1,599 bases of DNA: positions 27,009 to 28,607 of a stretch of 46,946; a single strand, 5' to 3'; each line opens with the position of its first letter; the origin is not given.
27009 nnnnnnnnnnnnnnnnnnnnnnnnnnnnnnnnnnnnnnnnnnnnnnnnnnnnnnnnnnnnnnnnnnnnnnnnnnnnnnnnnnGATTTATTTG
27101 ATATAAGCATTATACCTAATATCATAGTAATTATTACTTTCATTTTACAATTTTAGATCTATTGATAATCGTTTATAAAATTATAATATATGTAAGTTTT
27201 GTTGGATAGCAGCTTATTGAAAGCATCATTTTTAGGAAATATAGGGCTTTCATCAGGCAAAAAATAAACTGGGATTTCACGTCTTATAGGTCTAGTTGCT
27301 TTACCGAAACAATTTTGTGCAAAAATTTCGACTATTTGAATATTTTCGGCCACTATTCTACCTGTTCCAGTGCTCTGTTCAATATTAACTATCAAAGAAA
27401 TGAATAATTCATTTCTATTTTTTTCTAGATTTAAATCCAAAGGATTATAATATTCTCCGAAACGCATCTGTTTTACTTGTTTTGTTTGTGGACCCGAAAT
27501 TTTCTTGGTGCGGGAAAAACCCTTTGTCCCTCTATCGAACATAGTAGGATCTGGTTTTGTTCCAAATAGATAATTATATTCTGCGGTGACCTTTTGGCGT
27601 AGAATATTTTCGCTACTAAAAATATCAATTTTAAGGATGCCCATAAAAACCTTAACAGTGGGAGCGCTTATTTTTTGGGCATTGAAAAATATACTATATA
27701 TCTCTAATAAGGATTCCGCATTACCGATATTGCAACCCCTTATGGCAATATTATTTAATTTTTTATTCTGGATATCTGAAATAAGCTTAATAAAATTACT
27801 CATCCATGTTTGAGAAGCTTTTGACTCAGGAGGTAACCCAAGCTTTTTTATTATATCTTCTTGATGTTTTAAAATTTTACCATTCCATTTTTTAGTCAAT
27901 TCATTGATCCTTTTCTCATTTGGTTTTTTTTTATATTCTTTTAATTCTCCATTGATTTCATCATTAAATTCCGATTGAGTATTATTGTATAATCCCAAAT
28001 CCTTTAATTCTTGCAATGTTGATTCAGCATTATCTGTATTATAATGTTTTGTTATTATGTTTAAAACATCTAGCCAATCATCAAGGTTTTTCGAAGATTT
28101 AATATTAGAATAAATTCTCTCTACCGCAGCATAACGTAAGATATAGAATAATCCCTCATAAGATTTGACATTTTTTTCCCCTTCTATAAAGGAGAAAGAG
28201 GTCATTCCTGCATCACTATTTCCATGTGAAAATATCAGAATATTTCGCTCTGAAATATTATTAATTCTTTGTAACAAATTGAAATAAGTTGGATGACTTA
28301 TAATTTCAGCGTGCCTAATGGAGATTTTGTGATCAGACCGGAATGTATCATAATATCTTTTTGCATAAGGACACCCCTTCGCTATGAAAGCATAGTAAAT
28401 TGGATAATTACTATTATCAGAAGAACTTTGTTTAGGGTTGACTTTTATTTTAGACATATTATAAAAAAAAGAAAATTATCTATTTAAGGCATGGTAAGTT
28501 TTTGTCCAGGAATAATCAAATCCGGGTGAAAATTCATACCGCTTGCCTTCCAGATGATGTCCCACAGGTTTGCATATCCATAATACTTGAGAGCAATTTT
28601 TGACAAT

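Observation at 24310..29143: Six-gene cassette downstream of vgrG with peptidoglycan-binding modules and no recognisable toxin family: best candidate for an undescribed T6SS cargo system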

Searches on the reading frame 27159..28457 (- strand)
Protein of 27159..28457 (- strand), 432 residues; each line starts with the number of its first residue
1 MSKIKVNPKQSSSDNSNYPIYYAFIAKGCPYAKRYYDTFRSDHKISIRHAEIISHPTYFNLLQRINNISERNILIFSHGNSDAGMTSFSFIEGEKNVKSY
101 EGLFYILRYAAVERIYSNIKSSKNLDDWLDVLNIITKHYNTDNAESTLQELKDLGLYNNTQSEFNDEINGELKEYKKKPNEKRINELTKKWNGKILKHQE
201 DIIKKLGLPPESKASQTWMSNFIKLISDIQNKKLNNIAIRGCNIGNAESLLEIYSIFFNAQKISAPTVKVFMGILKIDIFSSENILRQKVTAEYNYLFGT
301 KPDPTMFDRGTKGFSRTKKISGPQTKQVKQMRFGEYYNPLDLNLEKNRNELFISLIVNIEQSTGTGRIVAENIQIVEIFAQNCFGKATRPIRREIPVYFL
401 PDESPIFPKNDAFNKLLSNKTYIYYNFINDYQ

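Call 3: search_protein_families(library=pfam, proteins=[window:27159-28457:-], max_evalue=0.1)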
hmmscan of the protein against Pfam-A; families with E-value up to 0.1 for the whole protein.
window:27159-28457:- (432 aa): 0 families

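Call 4: search_protein_families(library=ncbifam, proteins=[window:27159-28457:-], max_evalue=0.1)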
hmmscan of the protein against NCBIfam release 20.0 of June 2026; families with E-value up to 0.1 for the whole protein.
window:27159-28457:- (432 aa): 0 families

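Call 6: search_protein_families(library=phrogs, proteins=[window:27159-28457:-], max_evalue=0.1)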
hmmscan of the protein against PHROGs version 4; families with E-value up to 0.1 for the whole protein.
window:27159-28457:- (432 aa): 1 family
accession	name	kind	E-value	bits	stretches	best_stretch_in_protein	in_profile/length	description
phrog_6475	-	unknown function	0.048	14.7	0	95-160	25-89/133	-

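Call 7: search_protein_families(library=padloc, proteins=[window:27159-28457:-], max_evalue=0.1)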
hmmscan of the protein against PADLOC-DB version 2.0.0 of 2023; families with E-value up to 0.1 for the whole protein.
window:27159-28457:- (432 aa): 0 families

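Call 11: search_solved_structures(query=window:27159-28457:-, max_evalue=10, show_alignments=1)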
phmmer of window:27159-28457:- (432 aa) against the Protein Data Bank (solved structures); distinct sequences matched with E-value up to 10: 0.

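Call 13: find_homologous_proteins(query=window:27159-28457:-, max_evalue=0.001)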
Query window:27159-28457:- (432 aa): 2 proteins with E <= 0.001 among 6012 candidates.
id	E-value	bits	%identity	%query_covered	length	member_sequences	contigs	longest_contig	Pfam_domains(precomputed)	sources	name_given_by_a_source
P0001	2.1e-286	967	100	100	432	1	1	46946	-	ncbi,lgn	-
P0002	3.1e-139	483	57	100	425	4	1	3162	-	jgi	jgi:hypothetical protein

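Call 16: find_encoding_contigs(protein=P0002, flank=10000)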
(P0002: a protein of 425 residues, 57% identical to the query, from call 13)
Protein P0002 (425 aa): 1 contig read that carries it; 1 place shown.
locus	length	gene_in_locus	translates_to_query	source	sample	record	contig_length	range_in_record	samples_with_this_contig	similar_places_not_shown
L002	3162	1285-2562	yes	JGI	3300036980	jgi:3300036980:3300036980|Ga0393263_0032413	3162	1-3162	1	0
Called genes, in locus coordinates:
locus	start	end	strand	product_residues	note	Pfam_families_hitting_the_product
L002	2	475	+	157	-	?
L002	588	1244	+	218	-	PF01476:LysM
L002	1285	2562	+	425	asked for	-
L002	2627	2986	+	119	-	-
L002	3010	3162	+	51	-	?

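Call 23: find_encoding_contigs(protein=P0001, flank=1000, max_places=3)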
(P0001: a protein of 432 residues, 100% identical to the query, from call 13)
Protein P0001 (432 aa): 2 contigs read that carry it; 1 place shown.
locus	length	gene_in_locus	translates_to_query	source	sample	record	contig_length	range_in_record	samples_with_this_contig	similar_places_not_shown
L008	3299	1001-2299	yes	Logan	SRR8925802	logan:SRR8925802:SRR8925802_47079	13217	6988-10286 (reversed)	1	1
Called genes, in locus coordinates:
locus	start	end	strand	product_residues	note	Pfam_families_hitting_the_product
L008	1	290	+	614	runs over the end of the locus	PF05954:Phage_GPD, PF04717:Phage_base_V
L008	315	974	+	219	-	PF01476:LysM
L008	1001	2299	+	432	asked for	-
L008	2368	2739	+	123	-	-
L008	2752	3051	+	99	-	-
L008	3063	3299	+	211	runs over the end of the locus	PF01471:PG_binding_1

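Call 38: search_protein_representatives(alignment_id=A1)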
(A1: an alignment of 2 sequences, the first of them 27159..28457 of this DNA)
Query: 2 sequences, 436 profile positions. Proteins with E-value up to 0.001 (for the whole library): 27; up to 1e-10: 12; up to 1e-30: 7. The best 27 are listed.
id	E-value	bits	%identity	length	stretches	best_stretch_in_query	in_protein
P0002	2.1e-259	877.2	-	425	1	1-436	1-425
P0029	7.9e-50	186.6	-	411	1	32-423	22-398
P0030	3.8e-47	177.7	-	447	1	21-427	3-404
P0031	2.4e-43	165.2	-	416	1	31-421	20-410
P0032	6.2e-41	157.2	-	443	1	21-422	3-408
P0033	1.7e-40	155.8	-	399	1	32-423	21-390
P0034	3.5e-38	148.2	-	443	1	21-423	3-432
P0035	2.0e-24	102.8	-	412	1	33-425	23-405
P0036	2.2e-24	102.7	-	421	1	30-417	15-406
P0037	3.3e-19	85.6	-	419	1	31-425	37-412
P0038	1.3e-17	80.3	-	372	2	31-282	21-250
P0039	3.1e-12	62.7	-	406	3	23-154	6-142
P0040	4.9e-10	55.4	-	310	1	32-269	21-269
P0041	2.1e-09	53.3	-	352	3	203-276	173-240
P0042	2.3e-09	53.2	-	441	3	197-282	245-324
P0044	3.7e-08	49.2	-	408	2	22-282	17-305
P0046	7.8e-06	41.6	-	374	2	56-277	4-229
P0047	1.6e-05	40.6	-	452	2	22-144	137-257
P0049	3.5e-05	39.4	-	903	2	12-130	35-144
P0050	8.1e-05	38.2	-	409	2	23-85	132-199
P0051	1.6e-04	37.3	-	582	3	222-278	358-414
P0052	2.3e-04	36.7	-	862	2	218-283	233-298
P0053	6.3e-04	35.3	-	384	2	221-281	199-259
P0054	7.6e-04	35.0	-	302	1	213-294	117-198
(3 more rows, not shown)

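Call 47: predict_structure(alignment_id=A3)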
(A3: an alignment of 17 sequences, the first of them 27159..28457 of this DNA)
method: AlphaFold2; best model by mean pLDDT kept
length: 432 residues; sequences in the alignment: 17
mean_pLDDT: 86.5   pTM: 0.85
mean pLDDT of the five models: 86.5, 86.3, 86.0, 84.8, 84.7
residues with pLDDT >= 90: 269; 70-90: 115; 50-70: 25; < 50: 23
segments of 3 or more residues with pLDDT < 50: 1-15, 157-163
pLDDT, mean of each block of 10 residues (from residue 1): 36 61 94 95 94 95 97 95 92 81 94 90 86 87 94 63 63 78 88 93 86 85 94 96 93 95 95 96 92 95 80 82 83 85 65 93 94 92 93 94 90 94 81 52
secondary structure, 60 per line:
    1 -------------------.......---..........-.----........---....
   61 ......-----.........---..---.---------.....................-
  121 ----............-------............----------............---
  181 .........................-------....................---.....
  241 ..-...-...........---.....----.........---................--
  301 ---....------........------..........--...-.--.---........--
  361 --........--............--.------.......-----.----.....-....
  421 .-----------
elements in order: E20-26 H30-38 E46-53 H58-66 E72-80 H99-119 H125-136 H144-155 H166-177 H181-205 H213-232 E236-242 H248-258 E262-266 E271-279 H283-298 H304-307 E314-321 E328-337 E351-358 E363-370 H373-384 E394-400 H411-415 E417-421

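Call 51: fold_search(model_id=the predicted structure, library=pdb)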
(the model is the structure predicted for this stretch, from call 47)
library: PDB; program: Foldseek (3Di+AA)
matches with E <= 10: 505; with E <= 0.001: 0
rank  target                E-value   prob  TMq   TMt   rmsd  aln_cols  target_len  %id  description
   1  5b3u_B                6.0e-02  0.08  0.13  0.16  21.6       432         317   11  Crystal structure of biliverdin reductase in complex with NADP+ from Synechocystis sp. PCC 6803 (released 2017-02-15)
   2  3ce9_A                9.4e-02  0.12  0.13  0.15  15.8       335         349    8  Crystal structure of glycerol dehydrogenase (NP_348253.1) from Clostridium acetobutylicum at 2.37 A resolution (released 2008-03-11)
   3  5b3t_A                1.1e-01  0.09  0.12  0.15  19.9       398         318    8  Crystal structure of apo-form biliverdin reductase from Synechocystis sp. PCC 6803 (released 2017-02-15)
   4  5b3t_B                1.2e-01  0.06  0.11  0.14  21.9       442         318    9  Crystal structure of apo-form biliverdin reductase from Synechocystis sp. PCC 6803 (released 2017-02-15)
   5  7vd7_A                1.5e-01  0.30  0.09  0.30   9.8        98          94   11  Toxin - Antitoxin complex from Salmonella enterica serovar Typhimurium (released 2022-09-14)
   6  7zsg                  2.0e-01  0.06  0.10  0.13  22.9       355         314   10  Structure of Orange Carotenoid Protein with canthaxanthin bound after 1 minute of illumination (released 2022-11-09)
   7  8pyh_A                2.1e-01  0.05  0.10  0.13  22.5       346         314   10  Crystal structure of the Orange Carotenoid Protein 2 (OCP2) from Crinalium epipsammum PCC 9333 (released 2024-01-03)
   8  7qcz                  2.2e-01  0.05  0.10  0.13  22.8       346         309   10  Structure of the orange carotenoid protein from Planktothrix agardhii binding canthaxanthin in the C2 space group (released 2022-07-06)
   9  8h1s_B                2.5e-01  0.08  0.06  0.13  16.5       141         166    8  Crystal structure of apo-LptDE complex (released 2023-10-11)
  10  5b3v_B                2.5e-01  0.06  0.09  0.12  19.1       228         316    9  Crystal structure of biliverdin reductase in complex with biliverdin and NADP+ from Synechocystis sp. PCC 6803 (released 2017-02-15)
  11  7qd2_A                2.9e-01  0.04  0.10  0.13  22.6       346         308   11  Structure of the orange carotenoid protein from Planktothrix agardhii binding canthaxanthin in the P21 space group (released 2022-07-06)
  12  8pyh_B                3.1e-01  0.04  0.10  0.13  22.5       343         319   10  Crystal structure of the Orange Carotenoid Protein 2 (OCP2) from Crinalium epipsammum PCC 9333 (released 2024-01-03)
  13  8h1r_B                3.3e-01  0.07  0.06  0.13  16.7       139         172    9  Crystal structure of LptDE-YifL complex (released 2023-10-25)
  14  8d2j_B                3.3e-01  0.06  0.14  0.13  21.2       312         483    8  A novel insecticidal protein from ferns IPD113_Cow. (released 2023-11-08)
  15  5tv0                  3.5e-01  0.04  0.10  0.13  22.4       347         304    9  crystal structure and light induced structural changes in orange carotenoid protein bound with 3 'OH echinenone (released 2017-06-07)
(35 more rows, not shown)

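Call 64: find_encoding_contigs(protein=P0030, flank=10000, max_places=3)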
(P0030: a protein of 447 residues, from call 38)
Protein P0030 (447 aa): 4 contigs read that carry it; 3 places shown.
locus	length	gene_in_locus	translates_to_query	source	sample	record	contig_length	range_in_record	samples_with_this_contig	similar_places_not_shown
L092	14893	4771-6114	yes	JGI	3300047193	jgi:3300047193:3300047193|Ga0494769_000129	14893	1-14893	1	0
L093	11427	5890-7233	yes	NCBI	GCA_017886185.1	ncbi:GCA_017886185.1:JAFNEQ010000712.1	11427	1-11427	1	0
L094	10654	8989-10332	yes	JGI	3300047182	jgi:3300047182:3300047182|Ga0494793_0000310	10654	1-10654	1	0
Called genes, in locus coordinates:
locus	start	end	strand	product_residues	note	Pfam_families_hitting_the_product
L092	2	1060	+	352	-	?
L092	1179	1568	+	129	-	PF17642:TssD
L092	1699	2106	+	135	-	PF17642:TssD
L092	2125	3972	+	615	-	PF05954:Phage_GPD, PF04717:Phage_base_V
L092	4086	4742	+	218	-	PF01476:LysM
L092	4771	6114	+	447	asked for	-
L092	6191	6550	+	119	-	-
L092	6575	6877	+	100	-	-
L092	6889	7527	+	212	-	PF01471:PG_binding_1 (weak)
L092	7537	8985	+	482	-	-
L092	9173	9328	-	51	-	-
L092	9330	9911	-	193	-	PF13503:DUF4123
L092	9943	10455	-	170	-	PF05488:PAAR_motif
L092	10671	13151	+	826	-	PF00041:fn3 (faint), PF16656:Pur_ac_phosph_N (faint), PF16655:PhoD_N (faint), PF25059:FN3_DSCAM-DSCAML_C (faint), PF09603:Fib_succ_major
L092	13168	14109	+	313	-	PF18911:PKD_4, PF00801:PKD (weak)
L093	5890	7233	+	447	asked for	-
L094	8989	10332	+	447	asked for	-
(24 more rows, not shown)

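Call 66: find_encoding_contigs(protein=P0044, flank=10000, max_places=3)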
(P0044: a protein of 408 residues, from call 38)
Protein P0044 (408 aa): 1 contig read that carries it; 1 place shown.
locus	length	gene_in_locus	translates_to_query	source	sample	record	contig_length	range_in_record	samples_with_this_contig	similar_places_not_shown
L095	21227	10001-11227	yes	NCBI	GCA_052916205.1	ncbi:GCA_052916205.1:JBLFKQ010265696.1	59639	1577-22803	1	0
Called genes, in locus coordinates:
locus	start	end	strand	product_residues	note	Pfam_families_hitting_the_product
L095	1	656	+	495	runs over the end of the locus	PF05943:VipB, PF18945:VipB_2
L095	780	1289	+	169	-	PF05638:T6SS_HCP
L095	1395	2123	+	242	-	PF07024:ImpE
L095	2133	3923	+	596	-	PF06812:ImpA_N, PF16989:T6SS_VasJ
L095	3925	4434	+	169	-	PF04965:GPW_gp25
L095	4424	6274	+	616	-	PF05947:T6SS_TssF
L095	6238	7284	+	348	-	PF06996:T6SS_TssG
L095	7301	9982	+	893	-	PF02861:Clp_N, PF13191:AAA_16 (weak), PF23569:NBD_SMAX1 (weak), PF00004:AAA, PF17871:AAA_lid_9, PF07724:AAA_2, PF07728:AAA_5, PF10431:ClpB_D2-small, +2 more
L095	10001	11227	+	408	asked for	-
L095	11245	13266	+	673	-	PF05954:Phage_GPD, PF06715:Gp5_C (faint), PF04717:Phage_base_V, PF22178:Gp5_trimer_C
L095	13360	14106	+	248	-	PF05488:PAAR_motif, PF15644:Gln_amidase (weak)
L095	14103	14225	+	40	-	-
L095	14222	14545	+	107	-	PF15567:Imm35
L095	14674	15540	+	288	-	PF16697:Yop-YscD_cpl, PF00498:FHA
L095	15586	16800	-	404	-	PF13557:Phenol_MetA_deg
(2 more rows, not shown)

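Call 67: search_protein_families(library=pfam, proteins=[P0049, P0052, P0051, P0047, P0050, P0042, P0041, P0046, P0053, P0054], max_evalue=0.01)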
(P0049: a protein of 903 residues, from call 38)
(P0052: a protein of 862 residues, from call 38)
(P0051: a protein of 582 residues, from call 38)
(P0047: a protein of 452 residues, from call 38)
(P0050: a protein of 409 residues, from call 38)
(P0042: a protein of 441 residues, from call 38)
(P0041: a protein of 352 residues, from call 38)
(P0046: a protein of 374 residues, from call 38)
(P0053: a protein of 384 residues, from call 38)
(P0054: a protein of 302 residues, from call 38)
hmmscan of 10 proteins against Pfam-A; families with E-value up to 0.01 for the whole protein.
P0049 (903 aa): 0 families

P0052 (862 aa): 1 family
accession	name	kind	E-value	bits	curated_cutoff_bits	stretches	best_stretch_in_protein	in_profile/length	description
PF13354.11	Beta-lactamase2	-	1e-09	38.5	22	1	654-821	75-205/214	Beta-lactamase enzyme family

P0051 (582 aa): 1 family
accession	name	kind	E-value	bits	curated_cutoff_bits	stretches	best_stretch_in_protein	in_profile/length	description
PF01471.23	PG_binding_1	-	4.8e-13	49.5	23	1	101-154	4-57/57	Putative peptidoglycan binding domain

P0047 (452 aa): 1 family
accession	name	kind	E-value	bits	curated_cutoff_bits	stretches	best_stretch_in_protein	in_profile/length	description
PF13699.11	eCIS_core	-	3.1e-06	27.7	22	1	21-98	2-78/79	eCIS core domain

P0050 (409 aa): 0 families

P0042 (441 aa): 1 family
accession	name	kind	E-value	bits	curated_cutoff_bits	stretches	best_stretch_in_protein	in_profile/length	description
PF13699.11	eCIS_core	-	1.1e-09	38.8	22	1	10-86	1-78/79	eCIS core domain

P0041 (352 aa): 0 families

P0046 (374 aa): 0 families

P0053 (384 aa): 0 families

P0054 (302 aa): 0 families

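Call 78: fold_search(model_id=the predicted structure, library=viral)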
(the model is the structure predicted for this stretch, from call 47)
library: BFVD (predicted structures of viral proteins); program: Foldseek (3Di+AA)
matches with E <= 10: 659; with E <= 0.001: 0
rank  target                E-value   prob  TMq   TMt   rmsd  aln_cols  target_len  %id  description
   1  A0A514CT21            2.4e-02  0.10  0.10  0.10  28.7       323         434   10  Uncharacterized protein [Achromobacter phage Motura]
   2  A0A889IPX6            5.9e-02  0.10  0.10  0.15  25.4       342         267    9  (no name in the UniProt tables at hand)
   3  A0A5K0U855            6.6e-02  0.13  0.11  0.10  25.5       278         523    8  Ribonuclease 3 [Yasminevirus sp. GU-2018]
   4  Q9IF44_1              8.7e-02  0.05  0.11  0.06  18.9       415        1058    9  RNA-dependent RNA polymerase [Beet soil-borne mosaic virus]
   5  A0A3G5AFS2            9.8e-02  0.08  0.11  0.13  24.7       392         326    9  DHH family phosphohydrolase-like protein [Solivirus sp.]
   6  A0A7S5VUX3            1.2e-01  0.07  0.09  0.13  20.8       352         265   11  (no name in the UniProt tables at hand)
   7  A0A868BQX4            1.5e-01  0.05  0.09  0.10  25.2       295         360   11  (no name in the UniProt tables at hand)
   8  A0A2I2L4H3            1.6e-01  0.04  0.08  0.11  22.3       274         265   10  Uncharacterized protein [Orpheovirus IHUMI-LCC2]
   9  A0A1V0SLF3            2.0e-01  0.06  0.10  0.09  22.5       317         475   12  BTB domain-containing protein [Klosneuvirus KNV1]
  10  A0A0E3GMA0            2.2e-01  0.07  0.09  0.18  16.5       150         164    9  (no name in the UniProt tables at hand)
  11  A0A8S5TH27            2.4e-01  0.08  0.13  0.18  23.5       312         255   12  Uncharacterized protein [Myoviridae sp. ctIty1]
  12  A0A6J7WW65            2.4e-01  0.04  0.07  0.13  15.8       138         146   11  Uncharacterized protein [uncultured Caudovirales phage]
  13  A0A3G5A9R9            2.6e-01  0.03  0.09  0.05  20.0       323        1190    8  Endonuclease V [Hyperionvirus sp.]
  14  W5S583                2.7e-01  0.07  0.09  0.10  13.3       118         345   12  Uncharacterized protein [Pithovirus sibericum]
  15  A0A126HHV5            2.9e-01  0.25  0.10  0.24  11.2       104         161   12  (no name in the UniProt tables at hand)
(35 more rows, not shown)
